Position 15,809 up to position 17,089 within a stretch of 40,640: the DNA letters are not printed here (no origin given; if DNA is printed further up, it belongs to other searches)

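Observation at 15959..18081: Phage-encoded YcaO-TfuA (peptide thioamidation) cassette wedged antisense into the early region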

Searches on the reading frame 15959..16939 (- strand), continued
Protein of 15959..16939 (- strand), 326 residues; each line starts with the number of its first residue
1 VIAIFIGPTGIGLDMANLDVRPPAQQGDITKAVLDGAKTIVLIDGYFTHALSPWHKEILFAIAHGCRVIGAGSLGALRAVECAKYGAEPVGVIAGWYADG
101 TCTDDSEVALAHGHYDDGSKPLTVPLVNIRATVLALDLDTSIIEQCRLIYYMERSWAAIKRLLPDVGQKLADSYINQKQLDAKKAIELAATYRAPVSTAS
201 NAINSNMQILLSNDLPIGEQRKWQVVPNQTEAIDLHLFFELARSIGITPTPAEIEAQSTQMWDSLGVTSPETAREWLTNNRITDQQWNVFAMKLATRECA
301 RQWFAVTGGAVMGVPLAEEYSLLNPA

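Call 91: fold_search(model_id=the predicted structure, library=viral)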
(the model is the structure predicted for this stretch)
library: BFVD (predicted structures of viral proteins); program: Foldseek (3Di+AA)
matches with E <= 10: 149; with E <= 0.001: 1
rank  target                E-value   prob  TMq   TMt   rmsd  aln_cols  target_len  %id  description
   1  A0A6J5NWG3            8.1e-37  1.00  0.72  0.70   6.7       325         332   51  COG3482 Uncharacterized conserved protein [uncultured Caudovirales phage]
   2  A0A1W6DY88            7.2e-01  0.03  0.09  0.07  21.3       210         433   11  Putative RNA polymerase sigma factor [Aeromonas phage phiA8-29]
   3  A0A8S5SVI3            7.7e-01  0.07  0.12  0.13  23.8       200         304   14  Uncharacterized protein [Siphoviridae sp. ctDOT22]
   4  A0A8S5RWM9            7.7e-01  0.05  0.12  0.11  22.7       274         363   11  Lactose operon repressor [Siphoviridae sp. ctHip2]
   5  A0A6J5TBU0            8.6e-01  0.07  0.18  0.24  17.6       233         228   11  CitB Response regulator containing a CheY-like receiver domain and an HTH DNA-binding domain [uncultured Caudovirales phage]
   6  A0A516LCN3            9.2e-01  0.05  0.14  0.12  17.8       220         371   10  (no name in the UniProt tables at hand)
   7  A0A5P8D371            9.7e-01  0.03  0.12  0.15  22.6       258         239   12  (no name in the UniProt tables at hand)
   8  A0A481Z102            1.1e+00  0.08  0.14  0.12  22.4       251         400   12  Transcription initiation factor IIB [Mimivirus LCMiAC02]
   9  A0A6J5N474            1.1e+00  0.04  0.12  0.17  21.2       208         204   14  DUF1376 domain-containing protein [uncultured Caudovirales phage]
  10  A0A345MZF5            1.2e+00  0.03  0.09  0.13  24.9       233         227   14  (no name in the UniProt tables at hand)
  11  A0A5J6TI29            1.3e+00  0.08  0.14  0.20  12.7       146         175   18  DNA binding protein [Arthrobacter phage TripleJ]
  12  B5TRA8                1.5e+00  0.06  0.14  0.14  19.3       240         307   11  (no name in the UniProt tables at hand)
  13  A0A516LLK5            1.5e+00  0.02  0.16  0.15  14.2       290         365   11  (no name in the UniProt tables at hand)
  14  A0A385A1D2            1.8e+00  0.02  0.14  0.12  19.6       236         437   11  (no name in the UniProt tables at hand)
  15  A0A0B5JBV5            2.1e+00  0.08  0.15  0.10  19.4       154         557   17  Uncharacterized protein [Pandoravirus inopinatum]
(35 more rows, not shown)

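Call 100: search_dna_similar(query=window:15959-16939:-, collection=phages, mode=protein, max_evalue=0.01, max_rows=20)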
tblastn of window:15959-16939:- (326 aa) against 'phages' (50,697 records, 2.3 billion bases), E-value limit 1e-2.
No match.
